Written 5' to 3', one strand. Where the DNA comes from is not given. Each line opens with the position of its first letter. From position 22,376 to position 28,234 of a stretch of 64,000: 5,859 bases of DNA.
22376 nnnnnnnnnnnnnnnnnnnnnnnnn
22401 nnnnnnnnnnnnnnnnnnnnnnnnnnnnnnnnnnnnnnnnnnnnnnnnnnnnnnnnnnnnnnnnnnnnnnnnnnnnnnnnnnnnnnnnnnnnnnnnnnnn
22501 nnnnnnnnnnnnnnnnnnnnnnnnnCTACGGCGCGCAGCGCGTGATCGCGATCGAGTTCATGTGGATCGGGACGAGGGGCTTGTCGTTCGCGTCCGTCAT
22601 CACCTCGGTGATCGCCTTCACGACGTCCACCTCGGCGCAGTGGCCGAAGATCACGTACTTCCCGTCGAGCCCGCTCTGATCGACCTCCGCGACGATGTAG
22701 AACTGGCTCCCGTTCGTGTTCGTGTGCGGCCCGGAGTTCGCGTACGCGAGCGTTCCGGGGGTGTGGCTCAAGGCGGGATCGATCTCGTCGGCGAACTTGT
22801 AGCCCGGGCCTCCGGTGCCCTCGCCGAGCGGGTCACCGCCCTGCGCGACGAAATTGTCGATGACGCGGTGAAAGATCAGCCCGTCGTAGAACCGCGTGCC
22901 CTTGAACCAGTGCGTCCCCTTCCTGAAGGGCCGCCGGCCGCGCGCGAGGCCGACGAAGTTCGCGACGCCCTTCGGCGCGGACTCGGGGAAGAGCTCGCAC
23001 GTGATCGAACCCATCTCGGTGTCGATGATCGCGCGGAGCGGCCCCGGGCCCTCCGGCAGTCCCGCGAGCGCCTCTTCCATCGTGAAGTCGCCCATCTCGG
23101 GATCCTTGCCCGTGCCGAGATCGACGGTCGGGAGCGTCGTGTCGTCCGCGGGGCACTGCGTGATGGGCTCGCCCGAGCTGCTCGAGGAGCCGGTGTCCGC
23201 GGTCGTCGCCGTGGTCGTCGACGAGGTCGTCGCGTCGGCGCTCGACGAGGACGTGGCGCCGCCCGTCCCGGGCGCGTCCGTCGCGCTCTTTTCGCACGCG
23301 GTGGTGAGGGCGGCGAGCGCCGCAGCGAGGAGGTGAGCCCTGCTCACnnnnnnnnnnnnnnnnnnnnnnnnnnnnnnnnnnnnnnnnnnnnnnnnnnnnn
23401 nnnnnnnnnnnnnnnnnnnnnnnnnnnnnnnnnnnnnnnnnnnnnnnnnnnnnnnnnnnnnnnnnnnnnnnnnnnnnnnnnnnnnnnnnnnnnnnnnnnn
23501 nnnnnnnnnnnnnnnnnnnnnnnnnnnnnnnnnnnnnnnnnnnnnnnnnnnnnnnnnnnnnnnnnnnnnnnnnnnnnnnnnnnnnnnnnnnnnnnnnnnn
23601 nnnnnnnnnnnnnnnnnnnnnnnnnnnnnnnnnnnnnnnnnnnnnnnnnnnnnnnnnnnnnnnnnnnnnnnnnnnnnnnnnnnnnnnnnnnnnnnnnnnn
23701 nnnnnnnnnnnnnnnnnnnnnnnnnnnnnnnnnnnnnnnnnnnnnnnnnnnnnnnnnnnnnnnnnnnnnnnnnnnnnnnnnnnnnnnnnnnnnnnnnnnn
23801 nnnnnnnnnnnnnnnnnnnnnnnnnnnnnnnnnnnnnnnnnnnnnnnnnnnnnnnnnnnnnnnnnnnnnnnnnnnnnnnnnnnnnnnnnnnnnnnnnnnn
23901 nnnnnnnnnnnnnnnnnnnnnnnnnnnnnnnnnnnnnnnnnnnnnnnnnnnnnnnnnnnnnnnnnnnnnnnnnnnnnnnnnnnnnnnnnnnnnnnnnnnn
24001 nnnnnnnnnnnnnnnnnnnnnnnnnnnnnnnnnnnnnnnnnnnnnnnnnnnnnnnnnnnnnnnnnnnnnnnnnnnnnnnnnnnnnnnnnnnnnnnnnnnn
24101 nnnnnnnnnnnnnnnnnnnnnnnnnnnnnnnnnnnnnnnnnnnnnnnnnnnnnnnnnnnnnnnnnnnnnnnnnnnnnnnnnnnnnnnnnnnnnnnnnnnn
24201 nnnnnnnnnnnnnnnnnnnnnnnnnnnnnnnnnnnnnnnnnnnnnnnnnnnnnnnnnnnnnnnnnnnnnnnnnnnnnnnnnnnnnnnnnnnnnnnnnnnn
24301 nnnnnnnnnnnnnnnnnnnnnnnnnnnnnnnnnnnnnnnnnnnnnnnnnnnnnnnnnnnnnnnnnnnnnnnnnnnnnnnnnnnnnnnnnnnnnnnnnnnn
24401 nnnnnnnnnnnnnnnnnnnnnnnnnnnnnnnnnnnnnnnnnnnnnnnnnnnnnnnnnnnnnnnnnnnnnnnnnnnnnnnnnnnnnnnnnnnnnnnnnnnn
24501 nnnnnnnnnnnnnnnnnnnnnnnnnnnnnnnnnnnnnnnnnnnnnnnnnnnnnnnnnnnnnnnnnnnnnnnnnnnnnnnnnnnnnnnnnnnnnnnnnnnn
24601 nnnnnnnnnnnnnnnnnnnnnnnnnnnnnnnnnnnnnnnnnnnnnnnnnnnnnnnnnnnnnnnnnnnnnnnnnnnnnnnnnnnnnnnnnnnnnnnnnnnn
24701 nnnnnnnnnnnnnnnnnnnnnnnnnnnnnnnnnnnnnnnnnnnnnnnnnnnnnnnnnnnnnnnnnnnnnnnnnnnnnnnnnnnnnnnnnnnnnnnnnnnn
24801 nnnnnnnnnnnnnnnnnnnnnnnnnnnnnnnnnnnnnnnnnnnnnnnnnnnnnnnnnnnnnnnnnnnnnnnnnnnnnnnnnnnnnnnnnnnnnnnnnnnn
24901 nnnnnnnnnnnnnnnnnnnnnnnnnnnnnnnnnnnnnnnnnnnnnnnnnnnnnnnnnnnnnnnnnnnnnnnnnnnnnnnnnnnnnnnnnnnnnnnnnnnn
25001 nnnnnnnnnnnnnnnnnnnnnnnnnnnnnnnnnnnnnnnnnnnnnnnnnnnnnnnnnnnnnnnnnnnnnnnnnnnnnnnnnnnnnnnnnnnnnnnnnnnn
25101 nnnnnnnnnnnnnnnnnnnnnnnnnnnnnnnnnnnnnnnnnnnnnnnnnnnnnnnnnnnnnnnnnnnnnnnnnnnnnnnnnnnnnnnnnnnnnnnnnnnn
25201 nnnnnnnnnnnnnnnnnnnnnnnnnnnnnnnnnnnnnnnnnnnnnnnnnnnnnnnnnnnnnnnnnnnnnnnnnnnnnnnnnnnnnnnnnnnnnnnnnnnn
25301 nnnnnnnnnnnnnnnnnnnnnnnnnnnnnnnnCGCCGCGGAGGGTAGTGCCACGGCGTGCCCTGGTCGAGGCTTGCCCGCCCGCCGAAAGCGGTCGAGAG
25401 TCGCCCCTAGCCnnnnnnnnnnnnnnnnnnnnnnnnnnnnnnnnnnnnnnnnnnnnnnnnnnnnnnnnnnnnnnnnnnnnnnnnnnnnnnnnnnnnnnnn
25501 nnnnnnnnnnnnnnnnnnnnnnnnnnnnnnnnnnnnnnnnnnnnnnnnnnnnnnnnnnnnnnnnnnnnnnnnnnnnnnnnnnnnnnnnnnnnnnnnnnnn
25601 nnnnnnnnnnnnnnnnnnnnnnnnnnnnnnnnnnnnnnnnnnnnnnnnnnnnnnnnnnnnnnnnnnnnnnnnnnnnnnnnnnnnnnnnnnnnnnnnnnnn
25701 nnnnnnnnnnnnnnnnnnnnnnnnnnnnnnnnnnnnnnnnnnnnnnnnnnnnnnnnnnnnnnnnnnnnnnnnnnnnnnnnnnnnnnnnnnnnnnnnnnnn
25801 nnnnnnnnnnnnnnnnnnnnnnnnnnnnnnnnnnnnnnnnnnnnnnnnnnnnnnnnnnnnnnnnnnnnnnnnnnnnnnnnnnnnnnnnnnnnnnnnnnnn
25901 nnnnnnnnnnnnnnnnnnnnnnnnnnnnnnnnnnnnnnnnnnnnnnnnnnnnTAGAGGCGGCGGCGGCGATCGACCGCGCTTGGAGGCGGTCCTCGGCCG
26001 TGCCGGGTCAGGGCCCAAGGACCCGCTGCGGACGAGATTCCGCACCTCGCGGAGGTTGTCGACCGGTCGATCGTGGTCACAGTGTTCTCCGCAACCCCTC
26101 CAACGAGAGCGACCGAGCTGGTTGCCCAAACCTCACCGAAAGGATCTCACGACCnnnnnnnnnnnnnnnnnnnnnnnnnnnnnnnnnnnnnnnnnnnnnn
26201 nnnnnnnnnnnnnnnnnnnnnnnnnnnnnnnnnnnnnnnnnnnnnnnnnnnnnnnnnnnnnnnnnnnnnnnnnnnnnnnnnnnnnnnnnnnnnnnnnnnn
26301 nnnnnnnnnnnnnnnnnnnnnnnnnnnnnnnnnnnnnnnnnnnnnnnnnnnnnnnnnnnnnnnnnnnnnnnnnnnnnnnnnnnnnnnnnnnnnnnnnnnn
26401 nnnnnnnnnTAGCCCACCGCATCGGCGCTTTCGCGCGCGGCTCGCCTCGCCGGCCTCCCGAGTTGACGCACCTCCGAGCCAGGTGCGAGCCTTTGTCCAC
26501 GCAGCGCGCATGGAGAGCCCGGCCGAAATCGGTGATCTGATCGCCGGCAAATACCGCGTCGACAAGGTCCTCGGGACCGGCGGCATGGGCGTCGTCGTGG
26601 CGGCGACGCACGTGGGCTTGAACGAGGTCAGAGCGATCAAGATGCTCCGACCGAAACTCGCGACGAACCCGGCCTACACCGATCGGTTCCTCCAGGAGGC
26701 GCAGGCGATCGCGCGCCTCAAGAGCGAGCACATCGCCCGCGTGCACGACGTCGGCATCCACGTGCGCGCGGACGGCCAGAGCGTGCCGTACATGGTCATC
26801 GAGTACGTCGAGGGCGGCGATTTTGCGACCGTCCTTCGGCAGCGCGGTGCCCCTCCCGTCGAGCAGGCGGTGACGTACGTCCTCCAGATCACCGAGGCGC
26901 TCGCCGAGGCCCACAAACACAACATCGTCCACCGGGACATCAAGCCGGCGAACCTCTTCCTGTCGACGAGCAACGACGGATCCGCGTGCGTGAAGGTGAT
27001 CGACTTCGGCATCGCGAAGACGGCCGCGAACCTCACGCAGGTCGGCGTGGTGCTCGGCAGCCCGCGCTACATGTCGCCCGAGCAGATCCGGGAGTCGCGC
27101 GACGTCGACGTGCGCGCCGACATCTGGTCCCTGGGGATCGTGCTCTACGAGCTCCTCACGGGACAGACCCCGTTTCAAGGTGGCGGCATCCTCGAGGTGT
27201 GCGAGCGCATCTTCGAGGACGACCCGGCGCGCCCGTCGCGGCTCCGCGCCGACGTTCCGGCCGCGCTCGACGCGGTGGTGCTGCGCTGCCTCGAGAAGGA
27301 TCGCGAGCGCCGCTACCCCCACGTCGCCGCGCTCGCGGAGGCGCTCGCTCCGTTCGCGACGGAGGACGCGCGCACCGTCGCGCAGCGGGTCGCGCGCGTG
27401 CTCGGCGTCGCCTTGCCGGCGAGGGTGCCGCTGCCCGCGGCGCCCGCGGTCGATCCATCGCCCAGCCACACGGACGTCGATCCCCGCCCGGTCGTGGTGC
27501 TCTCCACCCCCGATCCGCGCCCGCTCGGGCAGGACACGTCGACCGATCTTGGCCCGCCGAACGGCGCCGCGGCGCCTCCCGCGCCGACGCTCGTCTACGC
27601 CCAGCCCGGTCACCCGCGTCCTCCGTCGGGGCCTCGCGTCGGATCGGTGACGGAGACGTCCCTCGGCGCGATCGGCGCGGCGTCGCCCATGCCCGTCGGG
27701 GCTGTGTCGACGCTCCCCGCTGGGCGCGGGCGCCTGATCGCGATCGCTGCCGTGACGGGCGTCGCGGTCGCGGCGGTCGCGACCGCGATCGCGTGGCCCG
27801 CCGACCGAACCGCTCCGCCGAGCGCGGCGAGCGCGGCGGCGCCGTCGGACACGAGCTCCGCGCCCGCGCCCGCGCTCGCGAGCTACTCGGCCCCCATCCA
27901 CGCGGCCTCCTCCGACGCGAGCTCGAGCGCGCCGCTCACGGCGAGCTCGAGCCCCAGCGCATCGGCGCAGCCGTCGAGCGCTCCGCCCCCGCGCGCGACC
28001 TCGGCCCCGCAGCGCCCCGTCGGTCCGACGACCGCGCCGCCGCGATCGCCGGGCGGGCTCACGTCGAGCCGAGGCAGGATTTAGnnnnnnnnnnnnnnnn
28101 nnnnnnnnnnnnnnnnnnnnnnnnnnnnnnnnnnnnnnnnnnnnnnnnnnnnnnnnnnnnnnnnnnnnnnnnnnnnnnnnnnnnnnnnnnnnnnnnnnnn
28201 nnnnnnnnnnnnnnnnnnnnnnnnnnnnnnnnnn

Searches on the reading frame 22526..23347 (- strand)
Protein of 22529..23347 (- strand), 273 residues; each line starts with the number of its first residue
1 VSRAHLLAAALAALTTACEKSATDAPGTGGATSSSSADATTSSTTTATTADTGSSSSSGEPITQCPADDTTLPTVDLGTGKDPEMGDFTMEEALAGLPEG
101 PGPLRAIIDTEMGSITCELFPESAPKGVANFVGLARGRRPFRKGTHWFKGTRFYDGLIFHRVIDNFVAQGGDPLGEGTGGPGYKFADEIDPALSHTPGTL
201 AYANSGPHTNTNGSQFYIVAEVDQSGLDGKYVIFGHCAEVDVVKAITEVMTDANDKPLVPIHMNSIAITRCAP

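Call 38: search_protein_families(library=pfam, proteins=[window:22526-23335:-], max_evalue=0.01)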
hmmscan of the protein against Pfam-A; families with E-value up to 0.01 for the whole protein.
window:22526-23335:- (269 aa): 1 family
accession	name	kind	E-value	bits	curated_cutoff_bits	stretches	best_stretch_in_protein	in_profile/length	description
PF00160.26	Pro_isomerase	-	5.8e-39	134.3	21.7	1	104-262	4-157/159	Cyclophilin type peptidyl-prolyl cis-trans isomerase/CLD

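Call 39: find_homologous_proteins(query=window:22529-23347:-, max_evalue=1e-40)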
Query seq(273 aa) (273 aa): 1388 proteins with E <= 1e-40 among 8000 candidates; the best 120 are listed.
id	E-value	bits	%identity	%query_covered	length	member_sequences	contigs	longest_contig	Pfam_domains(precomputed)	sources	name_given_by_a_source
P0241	7.2e-179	611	100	100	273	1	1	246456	PF00160.27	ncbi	ncbi:MAG: peptidylprolyl isomerase [Polyangiaceae bacterium]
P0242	7.0e-122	424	72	100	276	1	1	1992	PF00160.27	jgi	jgi:peptidyl-prolyl cis-trans isomerase A (cyclophilin A)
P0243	4.2e-120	418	71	99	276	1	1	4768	PF00160.27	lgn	-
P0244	4.3e-118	412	80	77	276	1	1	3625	PF00160.27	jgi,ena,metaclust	metaclust:\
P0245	9.8e-110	384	74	78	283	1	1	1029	PF00160.27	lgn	-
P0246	7.3e-102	358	72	76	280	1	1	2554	PF00160.27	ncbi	-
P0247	4.5e-98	346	72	76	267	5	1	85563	PF00160.27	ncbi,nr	ncbi:MAG: peptidylprolyl isomerase [Myxococcales bacterium]|nr:peptidylprolyl isomerase [Myxococcale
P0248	1.5e-97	344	71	77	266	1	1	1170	PF00160.27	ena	-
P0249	1.1e-96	341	70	76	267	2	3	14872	PF00160.27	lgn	-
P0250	1.6e-94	334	70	76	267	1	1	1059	PF00160.27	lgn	-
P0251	2.5e-94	334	71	77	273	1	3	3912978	PF00160.27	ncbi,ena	-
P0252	4.0e-94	333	70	76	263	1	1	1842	PF00160.27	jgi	jgi:peptidyl-prolyl cis-trans isomerase A (cyclophilin A)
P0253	8.5e-94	332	70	76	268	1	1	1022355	PF00160.27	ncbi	ncbi:MAG: peptidylprolyl isomerase [Polyangiaceae bacterium]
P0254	1.1e-93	331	70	77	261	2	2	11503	PF00160.27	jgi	jgi:peptidyl-prolyl cis-trans isomerase A (cyclophilin A)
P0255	1.3e-93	331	69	76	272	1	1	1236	PF00160.27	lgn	-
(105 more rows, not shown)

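Call 40: find_encoding_contigs(protein=P0243, flank=10000, max_places=3)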
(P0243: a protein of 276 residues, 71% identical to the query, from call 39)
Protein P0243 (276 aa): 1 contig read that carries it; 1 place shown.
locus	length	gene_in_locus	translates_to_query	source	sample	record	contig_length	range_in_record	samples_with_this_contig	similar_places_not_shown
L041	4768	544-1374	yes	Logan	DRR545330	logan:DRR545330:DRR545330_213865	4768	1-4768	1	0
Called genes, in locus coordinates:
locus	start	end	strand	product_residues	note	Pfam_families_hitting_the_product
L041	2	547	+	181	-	?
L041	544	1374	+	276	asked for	PF00160:Pro_isomerase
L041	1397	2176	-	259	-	PF07719:TPR_2 (faint), PF13432:TPR_16 (faint)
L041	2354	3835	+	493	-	PF01554:MatE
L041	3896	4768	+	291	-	?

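Call 41: find_encoding_contigs(protein=P0244, flank=10000, max_places=3)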
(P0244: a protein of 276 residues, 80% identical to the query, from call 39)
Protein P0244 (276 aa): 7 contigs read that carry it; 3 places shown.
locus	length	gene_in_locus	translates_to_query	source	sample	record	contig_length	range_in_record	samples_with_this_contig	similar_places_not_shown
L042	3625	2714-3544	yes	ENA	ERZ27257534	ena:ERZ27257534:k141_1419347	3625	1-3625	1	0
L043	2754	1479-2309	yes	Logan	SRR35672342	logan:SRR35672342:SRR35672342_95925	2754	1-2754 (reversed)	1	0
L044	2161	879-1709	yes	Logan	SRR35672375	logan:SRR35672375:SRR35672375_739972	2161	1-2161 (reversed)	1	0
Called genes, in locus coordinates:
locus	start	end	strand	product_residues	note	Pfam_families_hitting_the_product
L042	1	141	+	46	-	?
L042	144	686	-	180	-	PF00719:Pyrophosphatase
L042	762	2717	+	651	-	PF00795:CN_hydrolase, PF02540:NAD_synthase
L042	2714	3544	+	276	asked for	PF00160:Pro_isomerase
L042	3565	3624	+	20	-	?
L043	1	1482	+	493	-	?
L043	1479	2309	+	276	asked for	PF00160:Pro_isomerase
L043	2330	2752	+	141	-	?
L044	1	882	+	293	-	?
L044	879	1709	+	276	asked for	PF00160:Pro_isomerase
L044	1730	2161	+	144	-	?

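Call 42: find_encoding_contigs(protein=P0242, flank=10000, max_places=3)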
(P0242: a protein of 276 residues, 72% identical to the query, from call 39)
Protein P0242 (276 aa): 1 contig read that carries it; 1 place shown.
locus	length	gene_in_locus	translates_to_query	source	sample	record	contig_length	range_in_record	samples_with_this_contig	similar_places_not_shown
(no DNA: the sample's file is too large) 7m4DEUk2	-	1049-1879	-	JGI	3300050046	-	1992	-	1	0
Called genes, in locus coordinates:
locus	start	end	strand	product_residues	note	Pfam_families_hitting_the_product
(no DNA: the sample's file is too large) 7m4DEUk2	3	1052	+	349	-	?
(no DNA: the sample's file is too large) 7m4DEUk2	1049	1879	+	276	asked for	PF00160:Pro_isomerase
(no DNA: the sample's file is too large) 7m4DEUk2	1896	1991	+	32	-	?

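Call 74: find_encoding_contigs(protein=P0241, flank=10000, max_places=3)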
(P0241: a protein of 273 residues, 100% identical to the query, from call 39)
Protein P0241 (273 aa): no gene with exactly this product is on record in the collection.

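Call 75: find_encoding_contigs(protein=P0247, flank=10000, max_places=2)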
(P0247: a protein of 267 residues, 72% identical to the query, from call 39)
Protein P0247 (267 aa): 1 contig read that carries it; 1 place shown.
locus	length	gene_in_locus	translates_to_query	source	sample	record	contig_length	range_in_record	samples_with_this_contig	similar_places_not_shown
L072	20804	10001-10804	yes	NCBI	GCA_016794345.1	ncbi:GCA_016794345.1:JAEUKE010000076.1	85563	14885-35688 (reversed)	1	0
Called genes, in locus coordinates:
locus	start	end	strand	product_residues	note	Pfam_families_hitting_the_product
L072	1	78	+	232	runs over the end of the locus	-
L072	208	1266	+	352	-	PF00050:Kazal_1, PF07648:Kazal_2 (weak), PF00050:Kazal_1 (weak), PF07648:Kazal_2 (weak), PF00050:Kazal_1 (weak)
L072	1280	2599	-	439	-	PF21686:LigD_Prim-Pol, PF01896:DNA_primase_S (weak)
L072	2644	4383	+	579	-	PF14716:HHH_8, PF00633:HHH (faint), PF11731:Cdd1 (faint), PF11798:IMS_HHH (faint), PF14520:HHH_5 (weak), PF14791:DNA_pol_B_thumb, PF02811:PHP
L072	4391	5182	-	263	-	-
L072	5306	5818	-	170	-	-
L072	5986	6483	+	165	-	PF13622:4HBT_3 (weak), PF03061:4HBT (weak)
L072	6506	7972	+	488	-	-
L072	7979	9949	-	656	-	-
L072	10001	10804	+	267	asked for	PF00160:Pro_isomerase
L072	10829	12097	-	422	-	PF07394:DUF1501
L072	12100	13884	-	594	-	PF07583:PSCyt2, PF07587:PSD1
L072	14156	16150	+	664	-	PF01145:Band_7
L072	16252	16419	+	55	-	-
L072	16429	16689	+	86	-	PF01649:Ribosomal_S20p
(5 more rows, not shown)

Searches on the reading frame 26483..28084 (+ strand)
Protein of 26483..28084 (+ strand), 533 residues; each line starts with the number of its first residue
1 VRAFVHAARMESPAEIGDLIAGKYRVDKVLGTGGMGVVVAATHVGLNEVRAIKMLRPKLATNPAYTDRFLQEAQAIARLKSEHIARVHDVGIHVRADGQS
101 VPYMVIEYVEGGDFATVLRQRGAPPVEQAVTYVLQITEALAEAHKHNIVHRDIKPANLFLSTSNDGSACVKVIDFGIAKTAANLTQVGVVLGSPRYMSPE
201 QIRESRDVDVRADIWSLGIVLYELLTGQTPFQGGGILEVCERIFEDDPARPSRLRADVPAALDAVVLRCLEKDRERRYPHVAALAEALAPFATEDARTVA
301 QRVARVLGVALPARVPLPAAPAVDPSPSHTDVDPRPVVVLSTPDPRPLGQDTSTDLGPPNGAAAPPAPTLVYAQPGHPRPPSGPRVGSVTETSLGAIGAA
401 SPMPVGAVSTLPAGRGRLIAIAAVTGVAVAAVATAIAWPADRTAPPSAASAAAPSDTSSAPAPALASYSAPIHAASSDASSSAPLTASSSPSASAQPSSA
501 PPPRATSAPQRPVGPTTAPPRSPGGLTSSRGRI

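Call 38: search_protein_families(library=pfam, proteins=[window:26483-28084:+], max_evalue=0.01)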
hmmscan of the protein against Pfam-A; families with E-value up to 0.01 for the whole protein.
window:26483-28084:+ (533 aa): 6 families
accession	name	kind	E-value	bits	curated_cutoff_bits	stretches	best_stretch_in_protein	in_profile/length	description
PF00069.31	Pkinase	-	1.6e-50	172.4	31.7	1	24-280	1-254/263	Protein kinase domain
PF07714.23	PK_Tyr_Ser-Thr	-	3.1e-35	122.2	23.1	1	26-286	3-256/258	Protein tyrosine and serine/threonine kinase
PF06293.20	Kdo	-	5e-07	29.8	21.3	1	64-176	53-167/207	Lipopolysaccharide kinase (Kdo/WaaP) family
PF01636.29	APH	-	0.0001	22.6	23.2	0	135-180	156-199/239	Phosphotransferase enzyme family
PF03109.22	ABC1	-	0.00011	21.9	22.9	1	69-182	110-218/244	ABC1 atypical kinase-like domain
PF17667.7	Pkinase_fungal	-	0.0078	15.4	24.1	0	144-204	303-367/387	Fungal protein kinase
